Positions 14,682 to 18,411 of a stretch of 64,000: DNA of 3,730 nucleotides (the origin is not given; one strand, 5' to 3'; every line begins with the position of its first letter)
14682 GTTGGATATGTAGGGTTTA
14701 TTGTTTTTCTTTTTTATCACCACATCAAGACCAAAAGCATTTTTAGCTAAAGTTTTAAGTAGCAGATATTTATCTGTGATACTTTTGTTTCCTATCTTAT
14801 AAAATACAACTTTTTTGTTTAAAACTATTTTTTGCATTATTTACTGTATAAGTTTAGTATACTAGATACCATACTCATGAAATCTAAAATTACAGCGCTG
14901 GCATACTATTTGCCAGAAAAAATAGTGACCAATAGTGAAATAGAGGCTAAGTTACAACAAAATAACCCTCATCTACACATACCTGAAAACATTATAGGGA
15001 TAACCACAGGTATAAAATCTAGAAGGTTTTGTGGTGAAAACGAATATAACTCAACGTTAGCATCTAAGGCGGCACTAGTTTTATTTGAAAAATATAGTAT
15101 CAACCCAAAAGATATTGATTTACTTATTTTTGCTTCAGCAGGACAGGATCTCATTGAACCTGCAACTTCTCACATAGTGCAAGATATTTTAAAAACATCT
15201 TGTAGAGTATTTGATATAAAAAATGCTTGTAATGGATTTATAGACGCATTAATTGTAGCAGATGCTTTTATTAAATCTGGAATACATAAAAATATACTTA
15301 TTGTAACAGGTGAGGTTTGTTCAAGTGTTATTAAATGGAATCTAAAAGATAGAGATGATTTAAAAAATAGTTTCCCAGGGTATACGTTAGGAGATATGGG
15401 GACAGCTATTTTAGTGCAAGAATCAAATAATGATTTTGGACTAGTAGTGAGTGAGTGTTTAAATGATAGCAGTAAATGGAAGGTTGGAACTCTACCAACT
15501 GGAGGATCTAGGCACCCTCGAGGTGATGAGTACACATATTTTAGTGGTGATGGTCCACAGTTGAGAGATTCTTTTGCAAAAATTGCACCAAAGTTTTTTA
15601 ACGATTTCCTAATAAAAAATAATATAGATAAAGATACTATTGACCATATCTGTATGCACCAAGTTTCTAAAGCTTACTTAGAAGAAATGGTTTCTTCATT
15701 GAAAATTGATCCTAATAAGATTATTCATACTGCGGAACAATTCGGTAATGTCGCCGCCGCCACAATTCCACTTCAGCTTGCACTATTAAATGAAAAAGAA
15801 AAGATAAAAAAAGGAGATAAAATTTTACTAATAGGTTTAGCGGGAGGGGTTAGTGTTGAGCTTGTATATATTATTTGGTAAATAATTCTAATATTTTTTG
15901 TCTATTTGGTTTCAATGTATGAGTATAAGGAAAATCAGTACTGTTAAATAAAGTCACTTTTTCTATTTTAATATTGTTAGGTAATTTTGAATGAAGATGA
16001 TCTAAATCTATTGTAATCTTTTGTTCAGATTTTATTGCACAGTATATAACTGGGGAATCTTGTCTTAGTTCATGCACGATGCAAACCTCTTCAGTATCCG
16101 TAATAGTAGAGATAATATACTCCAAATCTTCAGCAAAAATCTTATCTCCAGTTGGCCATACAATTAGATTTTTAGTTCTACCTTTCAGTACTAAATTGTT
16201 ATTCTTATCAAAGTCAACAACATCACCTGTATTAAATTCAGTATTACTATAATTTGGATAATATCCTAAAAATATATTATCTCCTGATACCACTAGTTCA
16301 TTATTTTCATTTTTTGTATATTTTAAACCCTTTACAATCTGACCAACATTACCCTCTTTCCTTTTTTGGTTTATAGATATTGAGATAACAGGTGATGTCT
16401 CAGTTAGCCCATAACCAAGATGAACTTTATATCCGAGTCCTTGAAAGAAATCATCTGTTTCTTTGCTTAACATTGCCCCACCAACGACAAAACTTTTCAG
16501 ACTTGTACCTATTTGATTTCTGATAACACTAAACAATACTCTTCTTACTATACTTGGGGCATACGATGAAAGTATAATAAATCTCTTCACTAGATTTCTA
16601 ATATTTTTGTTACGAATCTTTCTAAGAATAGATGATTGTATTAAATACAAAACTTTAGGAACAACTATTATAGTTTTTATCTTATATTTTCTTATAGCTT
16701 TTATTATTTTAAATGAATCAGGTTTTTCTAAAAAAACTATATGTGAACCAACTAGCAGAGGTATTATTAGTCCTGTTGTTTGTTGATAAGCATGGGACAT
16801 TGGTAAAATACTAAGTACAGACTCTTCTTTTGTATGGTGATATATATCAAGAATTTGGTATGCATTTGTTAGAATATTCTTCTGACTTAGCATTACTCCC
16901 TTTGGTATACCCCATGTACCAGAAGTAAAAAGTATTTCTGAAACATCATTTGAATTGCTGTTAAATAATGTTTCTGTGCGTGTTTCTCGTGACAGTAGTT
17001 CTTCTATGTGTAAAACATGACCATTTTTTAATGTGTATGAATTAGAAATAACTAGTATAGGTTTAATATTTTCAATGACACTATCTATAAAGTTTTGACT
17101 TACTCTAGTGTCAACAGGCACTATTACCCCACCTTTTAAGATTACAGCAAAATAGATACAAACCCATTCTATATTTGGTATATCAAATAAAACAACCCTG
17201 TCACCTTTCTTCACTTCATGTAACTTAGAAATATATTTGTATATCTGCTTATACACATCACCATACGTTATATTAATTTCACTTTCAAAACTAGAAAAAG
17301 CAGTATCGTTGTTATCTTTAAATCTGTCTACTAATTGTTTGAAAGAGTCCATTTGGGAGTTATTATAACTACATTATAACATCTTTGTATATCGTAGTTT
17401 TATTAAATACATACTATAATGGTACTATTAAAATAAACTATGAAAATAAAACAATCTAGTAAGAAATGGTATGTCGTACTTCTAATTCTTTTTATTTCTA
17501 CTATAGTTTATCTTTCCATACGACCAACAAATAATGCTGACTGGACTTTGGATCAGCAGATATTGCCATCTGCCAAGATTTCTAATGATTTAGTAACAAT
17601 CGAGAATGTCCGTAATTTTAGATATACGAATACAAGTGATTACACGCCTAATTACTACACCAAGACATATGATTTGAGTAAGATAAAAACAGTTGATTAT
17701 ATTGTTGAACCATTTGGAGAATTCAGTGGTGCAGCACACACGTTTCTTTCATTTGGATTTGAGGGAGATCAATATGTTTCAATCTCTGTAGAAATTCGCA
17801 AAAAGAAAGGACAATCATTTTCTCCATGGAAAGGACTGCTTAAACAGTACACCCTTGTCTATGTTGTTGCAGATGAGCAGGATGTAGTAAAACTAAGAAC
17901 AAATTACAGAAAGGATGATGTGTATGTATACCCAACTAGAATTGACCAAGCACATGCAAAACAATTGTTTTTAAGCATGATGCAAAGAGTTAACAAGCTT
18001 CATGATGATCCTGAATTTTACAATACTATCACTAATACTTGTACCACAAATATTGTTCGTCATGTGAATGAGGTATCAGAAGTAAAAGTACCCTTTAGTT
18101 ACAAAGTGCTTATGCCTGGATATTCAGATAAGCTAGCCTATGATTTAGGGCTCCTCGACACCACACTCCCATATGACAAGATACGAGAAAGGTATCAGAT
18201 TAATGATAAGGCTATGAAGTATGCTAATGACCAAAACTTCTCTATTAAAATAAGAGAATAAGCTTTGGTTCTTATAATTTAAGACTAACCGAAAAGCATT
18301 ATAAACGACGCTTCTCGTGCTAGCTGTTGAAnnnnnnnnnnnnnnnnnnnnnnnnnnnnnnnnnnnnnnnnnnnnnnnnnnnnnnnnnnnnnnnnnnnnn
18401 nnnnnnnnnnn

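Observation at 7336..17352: Compact split adenylation-carrier-reductase lipid/acyl-tailoring operon in a small, low-GC genome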

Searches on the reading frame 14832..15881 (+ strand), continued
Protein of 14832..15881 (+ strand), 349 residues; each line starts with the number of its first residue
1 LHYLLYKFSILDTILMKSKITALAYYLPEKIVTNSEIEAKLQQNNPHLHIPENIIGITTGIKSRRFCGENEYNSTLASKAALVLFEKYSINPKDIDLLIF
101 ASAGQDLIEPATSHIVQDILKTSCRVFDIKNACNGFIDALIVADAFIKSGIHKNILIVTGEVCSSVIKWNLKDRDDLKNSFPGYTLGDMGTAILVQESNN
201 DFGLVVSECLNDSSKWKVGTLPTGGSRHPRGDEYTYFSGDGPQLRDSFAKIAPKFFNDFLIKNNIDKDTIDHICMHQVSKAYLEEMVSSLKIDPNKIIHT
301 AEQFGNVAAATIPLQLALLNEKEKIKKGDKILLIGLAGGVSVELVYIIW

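Call 76: search_protein_families(library=ncbifam, proteins=[L156:10001-10993:+, L156:11942-12937:+, L156:12793-14334:+, L156:14298-15185:+, L108:2215-3228:+, L108:3229-4854:+, L108:4842-5759:+, L094:6445-7470:+, L108:5767-6150:+, L108:6193-6636:+], max_evalue=1e-20)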
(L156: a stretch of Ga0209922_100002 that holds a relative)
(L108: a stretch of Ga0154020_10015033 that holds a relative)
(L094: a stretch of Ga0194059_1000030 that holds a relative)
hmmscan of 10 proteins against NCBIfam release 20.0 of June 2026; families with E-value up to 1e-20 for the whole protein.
L156:10001-10993:+ (330 aa): 5 families
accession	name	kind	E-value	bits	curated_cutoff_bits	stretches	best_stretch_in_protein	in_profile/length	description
NF006829.0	PRK09352.1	subfamily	9.5e-44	149.7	249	1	1-329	5-320/322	beta-ketoacyl-ACP synthase 3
NF006720.0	PRK09258.1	equivalog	1.2e-43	149.8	285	1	3-327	8-335/338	3-oxoacyl-ACP synthase III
TIGR00747.1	fabH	subfamily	1.4e-35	122.9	292.1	1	1-329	3-321/322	beta-ketoacyl-ACP synthase III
NF005541.0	PRK07204.1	equivalog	1.6e-34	119.8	402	1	2-328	6-327/329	beta-ketoacyl-ACP synthase III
NF004623.0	PRK05963.1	equivalog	1.3e-29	103.5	437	1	2-329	7-327/328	beta-ketoacyl-ACP synthase III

L156:11942-12937:+ (331 aa): 0 families

L156:12793-14334:+ (513 aa): 7 families
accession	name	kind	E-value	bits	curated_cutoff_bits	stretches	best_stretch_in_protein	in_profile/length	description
NF004837.0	PRK06187.1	subfamily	1.6e-32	112.5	476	1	203-511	173-520/531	long-chain-fatty-acid--CoA ligase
NF006754.0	PRK09274.1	equivalog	8.8e-32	110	478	1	44-374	31-365/555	fatty acid CoA ligase family protein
TIGR01923.1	menE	equivalog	2.2e-25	89.4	330.15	1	203-508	116-441/442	o-succinylbenzoate--CoA ligase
NF005801.1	PRK07656.1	equivalog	2.4e-25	89.1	657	1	33-455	5-440/500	FadD3 family acyl-CoA ligase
NF005702.0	PRK07514.1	subfamily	7.4e-24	84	558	0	400-510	381-497/506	malonyl-CoA synthase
NF005676.0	PRK07470.1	equivalog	3.2e-21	75.5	774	0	399-501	409-518/544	acyl-CoA synthetase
NF004511.1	PRK05852.1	equivalog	9.4e-21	74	650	0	37-230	7-185/505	FadD7 family fatty acid--CoA ligase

L156:14298-15185:+ (295 aa): 2 families
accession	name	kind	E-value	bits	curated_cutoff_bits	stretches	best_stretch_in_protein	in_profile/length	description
NF042422.1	oxyalk_red_OleD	equivalog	5.8e-28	98.2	580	1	57-285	63-314/329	2-alkyl-3-oxoalkanoate reductase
NF042423.1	oxyalk_red_Shew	equivalog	1.3e-24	86.9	580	0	57-284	71-320/331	2-alkyl-3-oxoalkanoate reductase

L108:2215-3228:+ (337 aa): 6 families
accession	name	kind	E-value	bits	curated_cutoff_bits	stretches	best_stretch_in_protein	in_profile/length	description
NF006829.0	PRK09352.1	subfamily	5.6e-51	173.4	249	1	7-337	5-321/322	beta-ketoacyl-ACP synthase 3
TIGR00747.1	fabH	subfamily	1.1e-44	152.8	292.1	1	7-337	3-322/322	beta-ketoacyl-ACP synthase III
NF006720.0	PRK09258.1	equivalog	1.1e-38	133.4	285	1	9-328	8-329/338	3-oxoacyl-ACP synthase III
NF004623.0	PRK05963.1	equivalog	7.3e-38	130.7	437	1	9-336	8-327/328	beta-ketoacyl-ACP synthase III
NF005541.0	PRK07204.1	equivalog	2.2e-34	119.3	402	1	8-335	6-327/329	beta-ketoacyl-ACP synthase III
NF005308.0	PRK06840.1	equivalog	2.8e-21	75.9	315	0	7-336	5-334/339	3-oxoacyl-ACP synthase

L108:3229-4854:+ (541 aa): 37 families (the best 25 are shown)
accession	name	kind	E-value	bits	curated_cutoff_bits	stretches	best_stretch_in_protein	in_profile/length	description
NF006754.0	PRK09274.1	equivalog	2.6e-53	181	478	1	59-384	38-368/555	fatty acid CoA ligase family protein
NF004837.0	PRK06187.1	subfamily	6e-53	179.9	476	1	44-534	15-522/531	long-chain-fatty-acid--CoA ligase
TIGR01923.1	menE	equivalog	4.8e-41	141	330.15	1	70-529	7-441/442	o-succinylbenzoate--CoA ligase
NF004758.0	PRK06087.1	equivalog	7.8e-40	136.8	736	1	51-531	39-532/548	medium-chain fatty-acid--CoA ligase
NF006182.0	PRK08316.1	subfamily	8.4e-37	126.8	663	1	49-531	23-514/523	fatty acyl-CoA synthetase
NF002966.0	PRK03640.1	equivalog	1.6e-36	125.9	556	1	181-533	121-479/483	o-succinylbenzoate--CoA ligase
NF005801.1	PRK07656.1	equivalog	1.4e-33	116.3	657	1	59-530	23-499/500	FadD3 family acyl-CoA ligase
NF052269.1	Staph_lig_FadD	equivalog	1.9e-33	115.6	650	1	44-537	9-496/499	long-chain-fatty-acid--CoA ligase FadD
NF005676.0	PRK07470.1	equivalog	2.1e-32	112.5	774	1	55-531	38-526/544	acyl-CoA synthetase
NF005307.0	PRK06839.1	equivalog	2.9e-32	112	748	1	60-532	25-491/496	o-succinylbenzoate--CoA ligase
NF005702.0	PRK07514.1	subfamily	1.4e-31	109.4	558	1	40-530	6-496/506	malonyl-CoA synthase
NF009233.0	PRK12583.1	subfamily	2.8e-31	108.6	832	1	196-537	196-553/558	fatty acid CoA ligase family protein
NF045785.1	OlefBLtnSynShew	equivalog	2.2e-30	105.6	850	1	58-387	33-371/552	olefin beta-lactone synthetase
NF006181.0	PRK08314.1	subfamily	4.5e-30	104.4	705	1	57-534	44-554/563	long-chain-fatty-acid--CoA ligase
NF005857.1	PRK07786.1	exception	2.6e-28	98.8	733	1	60-532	32-510/513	fatty-acid--CoA ligase FadD5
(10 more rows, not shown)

L108:4842-5759:+ (305 aa): 3 families
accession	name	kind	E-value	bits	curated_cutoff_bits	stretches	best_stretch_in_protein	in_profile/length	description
NF042423.1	oxyalk_red_Shew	equivalog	9.6e-41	139.9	580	1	3-300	10-325/331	2-alkyl-3-oxoalkanoate reductase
NF042422.1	oxyalk_red_OleD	equivalog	1.4e-40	139.7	580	1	4-300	3-318/329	2-alkyl-3-oxoalkanoate reductase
TIGR03466.1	HpnA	hypoth_equivalog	7.8e-23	80.9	367.65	1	3-296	2-308/327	hopanoid-associated sugar epimerase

L094:6445-7470:+ (341 aa): 0 families

L108:5767-6150:+ (127 aa): 0 families

L108:6193-6636:+ (147 aa): 0 families

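Call 92: search_protein_families(library=pfam, proteins=[L129:10993-11790:+, L129:11787-12977:+, L129:15470-16375:+, L101:6761-9091:-, L101:5328-6764:-, L101:2191-3135:+, L101:837-2072:-, L101:9346-9963:-, L101:13588-14331:-, L094:6445-7470:+], max_evalue=0.001)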
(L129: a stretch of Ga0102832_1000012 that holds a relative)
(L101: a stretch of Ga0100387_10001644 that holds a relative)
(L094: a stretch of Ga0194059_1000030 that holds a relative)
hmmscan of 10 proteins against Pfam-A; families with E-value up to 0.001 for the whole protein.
L129:10993-11790:+ (265 aa): 3 families
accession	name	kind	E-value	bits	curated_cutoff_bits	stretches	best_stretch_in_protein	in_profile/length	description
PF00535.33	Glycos_transf_2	-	7.1e-22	78.5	23.3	1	21-151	2-129/168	Glycosyl transferase family 2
PF13641.12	Glyco_tranf_2_3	-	1.9e-10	41.6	27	1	17-209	1-189/230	Glycosyltransferase like family 2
PF10111.15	Glyco_tranf_2_2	-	5.8e-07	29.7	27.3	1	21-120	2-100/276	Glycosyltransferase like family 2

L129:11787-12977:+ (396 aa): 1 family
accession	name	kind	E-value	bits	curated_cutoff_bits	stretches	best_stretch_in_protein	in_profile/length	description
PF00067.27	p450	-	9e-07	28.4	22.8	1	262-355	323-429/462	Cytochrome P450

L129:15470-16375:+ (301 aa): 2 families
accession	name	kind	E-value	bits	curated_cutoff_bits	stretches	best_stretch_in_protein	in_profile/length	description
PF01545.26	Cation_efflux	-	6.1e-41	140.8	26.6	1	15-205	2-198/198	Cation efflux family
PF16916.11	ZT_dimer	-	4.4e-07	30.3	26.7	1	210-288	2-76/78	Dimerisation domain of Zinc Transporter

L101:6761-9091:- (776 aa): 2 families
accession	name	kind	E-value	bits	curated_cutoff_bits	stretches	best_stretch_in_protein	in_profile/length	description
PF00501.34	AMP-binding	-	3.1e-43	148.5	29.9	1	287-633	4-380/384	AMP-binding enzyme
PF04116.19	FA_hydroxylase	-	2.4e-27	96.4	31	1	114-249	2-132/132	Fatty acid hydroxylase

L101:5328-6764:- (478 aa): 7 families
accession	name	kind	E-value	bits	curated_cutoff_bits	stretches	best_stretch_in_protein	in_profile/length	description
PF01370.27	Epimerase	-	3.6e-27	95.7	20.9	1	4-219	1-240/240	NAD dependent epimerase/dehydratase family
PF01073.25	3Beta_HSD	-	1.5e-23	83.7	22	1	5-238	1-269/280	3-beta hydroxysteroid dehydrogenase/isomerase family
PF04321.23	RmlD_sub_bind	-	1.8e-16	60.5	27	1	3-174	2-167/287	RmlD substrate binding domain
PF07993.18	NAD_binding_4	-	2.1e-14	53.7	20.1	1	58-161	89-210/258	Male sterility protein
PF16363.11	GDP_Man_Dehyd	-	6.9e-08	32.7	27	1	5-218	1-249/332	GDP-mannose 4,6 dehydratase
PF13460.12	NAD_binding_10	-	2.9e-06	27.7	27.2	1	8-161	1-149/184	NAD(P)H-binding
PF07819.20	PGAP1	-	7e-05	23.1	24.3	1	357-410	73-132/233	PGAP1-like alpha/beta domain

L101:2191-3135:+ (314 aa): 0 families

L101:837-2072:- (411 aa): 1 family
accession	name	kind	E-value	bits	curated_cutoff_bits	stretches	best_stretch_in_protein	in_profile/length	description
PF00665.32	rve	-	3.7e-08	34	32.6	1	195-285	8-100/102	Integrase core domain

L101:9346-9963:- (205 aa): 1 family
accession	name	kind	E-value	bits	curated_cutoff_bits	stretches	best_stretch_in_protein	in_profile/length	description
PF01648.25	ACPS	-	9.8e-07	29.2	25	1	107-159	1-61/111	4'-phosphopantetheinyl transferase superfamily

L101:13588-14331:- (247 aa): 3 families
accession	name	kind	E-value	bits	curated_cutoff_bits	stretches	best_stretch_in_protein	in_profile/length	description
PF00665.32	rve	-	2e-23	83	32.6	1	93-187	4-102/102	Integrase core domain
PF13683.12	rve_3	-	1e-11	44.8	26.5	1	176-239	2-65/67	Integrase core domain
PF13333.12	rve_2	-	2.4e-08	34.4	22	1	194-243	1-51/56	Integrase core domain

L094:6445-7470:+ (341 aa): 3 families
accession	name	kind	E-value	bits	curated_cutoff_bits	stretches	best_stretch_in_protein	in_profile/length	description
PF13621.12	Cupin_8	-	3e-34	119.5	27.4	1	70-286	2-244/252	Cupin-like domain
PF08007.18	JmjC_2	-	5.2e-09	36.2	22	1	191-286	38-117/127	JmjC domain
PF02373.28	JmjC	-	4.7e-06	27.5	24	1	183-288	3-114/114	JmjC domain, hydroxylase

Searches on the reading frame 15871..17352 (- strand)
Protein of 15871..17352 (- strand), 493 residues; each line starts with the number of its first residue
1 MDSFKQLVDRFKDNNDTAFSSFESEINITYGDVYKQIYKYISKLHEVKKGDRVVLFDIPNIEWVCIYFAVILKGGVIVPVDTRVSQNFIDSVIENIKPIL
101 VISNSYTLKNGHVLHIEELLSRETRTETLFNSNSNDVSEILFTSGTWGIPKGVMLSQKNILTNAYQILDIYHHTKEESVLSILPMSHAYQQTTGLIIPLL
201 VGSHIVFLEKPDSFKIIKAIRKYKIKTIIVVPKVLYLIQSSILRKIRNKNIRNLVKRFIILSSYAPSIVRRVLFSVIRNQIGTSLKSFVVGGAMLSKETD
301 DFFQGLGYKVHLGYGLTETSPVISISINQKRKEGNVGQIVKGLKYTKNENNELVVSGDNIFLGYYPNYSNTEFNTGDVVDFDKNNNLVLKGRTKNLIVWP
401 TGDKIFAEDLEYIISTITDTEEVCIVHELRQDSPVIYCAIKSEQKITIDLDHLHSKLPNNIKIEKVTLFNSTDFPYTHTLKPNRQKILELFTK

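Call 3: search_protein_families(library=pfam, proteins=[window:15871-17352:-], max_evalue=0.01)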
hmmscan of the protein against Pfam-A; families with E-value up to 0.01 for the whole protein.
window:15871-17352:- (493 aa): 1 family
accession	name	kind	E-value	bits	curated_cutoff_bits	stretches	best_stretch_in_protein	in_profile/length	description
PF00501.34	AMP-binding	-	1.3e-51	176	29.9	1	15-365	10-384/384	AMP-binding enzyme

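Call 11: search_protein_families(library=ncbifam, proteins=[window:15871-17352:-], max_evalue=0.01)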
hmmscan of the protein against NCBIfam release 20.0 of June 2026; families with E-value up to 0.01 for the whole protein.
window:15871-17352:- (493 aa): 98 families (the best 25 are shown)
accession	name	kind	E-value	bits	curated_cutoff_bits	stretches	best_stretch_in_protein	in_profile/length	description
NF004837.0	PRK06187.1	subfamily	9.7e-46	156.1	476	3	95-241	128-277/531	long-chain-fatty-acid--CoA ligase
TIGR01923.1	menE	equivalog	3.3e-38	131.7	330.15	2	29-245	1-222/442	o-succinylbenzoate--CoA ligase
NF005702.0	PRK07514.1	subfamily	1.3e-37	129.3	558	2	4-252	6-273/506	malonyl-CoA synthase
NF005291.0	PRK06814.1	equivalog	2.8e-35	121.6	1349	2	116-229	774-886/1140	acyl-[ACP]--phospholipid O-acyltransferase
NF004114.0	PRK05605.1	equivalog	2.7e-32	111.9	766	2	126-238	212-326/575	long-chain-fatty-acid--CoA ligase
NF052269.1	Staph_lig_FadD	equivalog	5.8e-32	110.7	650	2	24-245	24-261/499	long-chain-fatty-acid--CoA ligase FadD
NF005307.0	PRK06839.1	equivalog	1.1e-29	103.4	748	2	25-244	25-258/496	o-succinylbenzoate--CoA ligase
NF002966.0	PRK03640.1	equivalog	4e-28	98.3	556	2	25-253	25-258/483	o-succinylbenzoate--CoA ligase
NF006539.0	PRK09029.1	equivalog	5.1e-28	98.1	494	2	265-428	225-387/458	o-succinylbenzoate--CoA ligase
NF006181.0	PRK08314.1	subfamily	5.6e-28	97.5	705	3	107-234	177-303/563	long-chain-fatty-acid--CoA ligase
NF004229.0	PRK05677.1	subfamily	2.9e-27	95.3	879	2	86-231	162-307/563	long-chain-fatty-acid--CoA ligase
NF005801.1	PRK07656.1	equivalog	1.1e-26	93.6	657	3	129-237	158-266/500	FadD3 family acyl-CoA ligase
NF006386.0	PRK08633.1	equivalog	5.4e-26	90.6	1221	2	131-232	778-880/1147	acyl-[ACP]--phospholipid O-acyltransferase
NF004758.0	PRK06087.1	equivalog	9.3e-26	90.3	736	2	93-229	148-282/548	medium-chain fatty-acid--CoA ligase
NF005220.0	PRK06710.1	equivalog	1.5e-25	89.4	1116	2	109-252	179-326/563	long-chain-fatty-acid--CoA ligase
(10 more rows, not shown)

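Call 26: search_protein_families(library=padloc, proteins=[window:15871-17352:-], max_evalue=0.001)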
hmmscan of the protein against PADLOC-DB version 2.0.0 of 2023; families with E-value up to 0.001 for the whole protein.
window:15871-17352:- (493 aa): 0 families

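Call 52: search_solved_structures(query=window:15871-17352:-, max_evalue=1e-10)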
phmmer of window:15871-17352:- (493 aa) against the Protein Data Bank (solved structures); distinct sequences matched with E-value up to 1e-10: 40.
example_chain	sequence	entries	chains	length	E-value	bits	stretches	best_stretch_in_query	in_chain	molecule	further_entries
7kyd_A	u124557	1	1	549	1.6e-21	79.9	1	96-242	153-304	Long-chain fatty-acyl-CoA synthetase CG6178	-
3a9u_A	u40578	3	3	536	8e-21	77.7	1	113-239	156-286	4-coumarate--CoA ligase | 4-coumarate:CoA ligase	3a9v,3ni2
4fuq_A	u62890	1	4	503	2.3e-19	72.9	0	131-233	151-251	Malonyl CoA synthetase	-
4fut_A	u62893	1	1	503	2.4e-19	72.8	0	131-232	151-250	Malonyl CoA synthetase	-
4gxr_A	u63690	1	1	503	4.3e-19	72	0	131-232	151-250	Malonyl CoA synthetase, Benzoate-CoA ligase Chimeric protein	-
4gxq_A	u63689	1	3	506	4.7e-19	71.8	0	131-233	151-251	Malonyl CoA synthetase, Benzoate-CoA ligase Chimeric protein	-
5bsm_A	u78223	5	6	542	1.1e-17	67.3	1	133-240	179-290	4-coumarate--CoA ligase 2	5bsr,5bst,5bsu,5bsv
5u95_A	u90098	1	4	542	2.1e-17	66.4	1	133-240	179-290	4-coumarate--CoA ligase 2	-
5bsw_A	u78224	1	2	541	8.7e-17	64.4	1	134-240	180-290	4-coumarate--CoA ligase 2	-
3tsy_A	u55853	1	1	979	1.7e-16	63.4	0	132-247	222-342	Fusion Protein 4-coumarate--CoA ligase 1, Resveratrol synthase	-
6k4c_A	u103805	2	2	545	4.3e-15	58.8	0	135-251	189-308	Ancestral luciferase AncLamp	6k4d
6qjz_A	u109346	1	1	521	5.7e-15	58.4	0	129-207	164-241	oxalyl CoA-synthetase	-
8xjz_C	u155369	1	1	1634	1.8e-14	56.7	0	27-214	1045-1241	Peptide synthetase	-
3r44_A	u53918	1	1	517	4.9e-14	55.3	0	285-427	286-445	fatty acyl CoA synthetase FADD13 (FATTY-ACYL-CoA SYNTHETASE)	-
3ipl_A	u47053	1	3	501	5.6e-14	55.1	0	285-487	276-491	2-succinylbenzoate--CoA ligase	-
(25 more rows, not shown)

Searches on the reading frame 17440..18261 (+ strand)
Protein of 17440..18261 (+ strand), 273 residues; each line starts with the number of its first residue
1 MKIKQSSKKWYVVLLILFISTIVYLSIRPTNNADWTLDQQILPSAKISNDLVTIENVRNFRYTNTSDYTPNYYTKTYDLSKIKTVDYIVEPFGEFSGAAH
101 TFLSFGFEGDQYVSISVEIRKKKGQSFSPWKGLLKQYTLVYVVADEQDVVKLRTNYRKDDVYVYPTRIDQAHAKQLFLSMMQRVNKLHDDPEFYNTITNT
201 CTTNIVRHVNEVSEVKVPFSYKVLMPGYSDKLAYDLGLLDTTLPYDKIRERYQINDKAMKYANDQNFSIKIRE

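Call 4: search_protein_families(library=pfam, proteins=[window:17440-18261:+], max_evalue=0.01)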
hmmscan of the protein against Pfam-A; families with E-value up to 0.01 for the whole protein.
window:17440-18261:+ (273 aa): 1 family
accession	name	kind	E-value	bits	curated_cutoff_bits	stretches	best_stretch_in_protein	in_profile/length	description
PF13387.12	Lnb_N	-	2.1e-41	141.8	22.2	1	68-225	1-173/175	Lnb N-terminal periplasmic domain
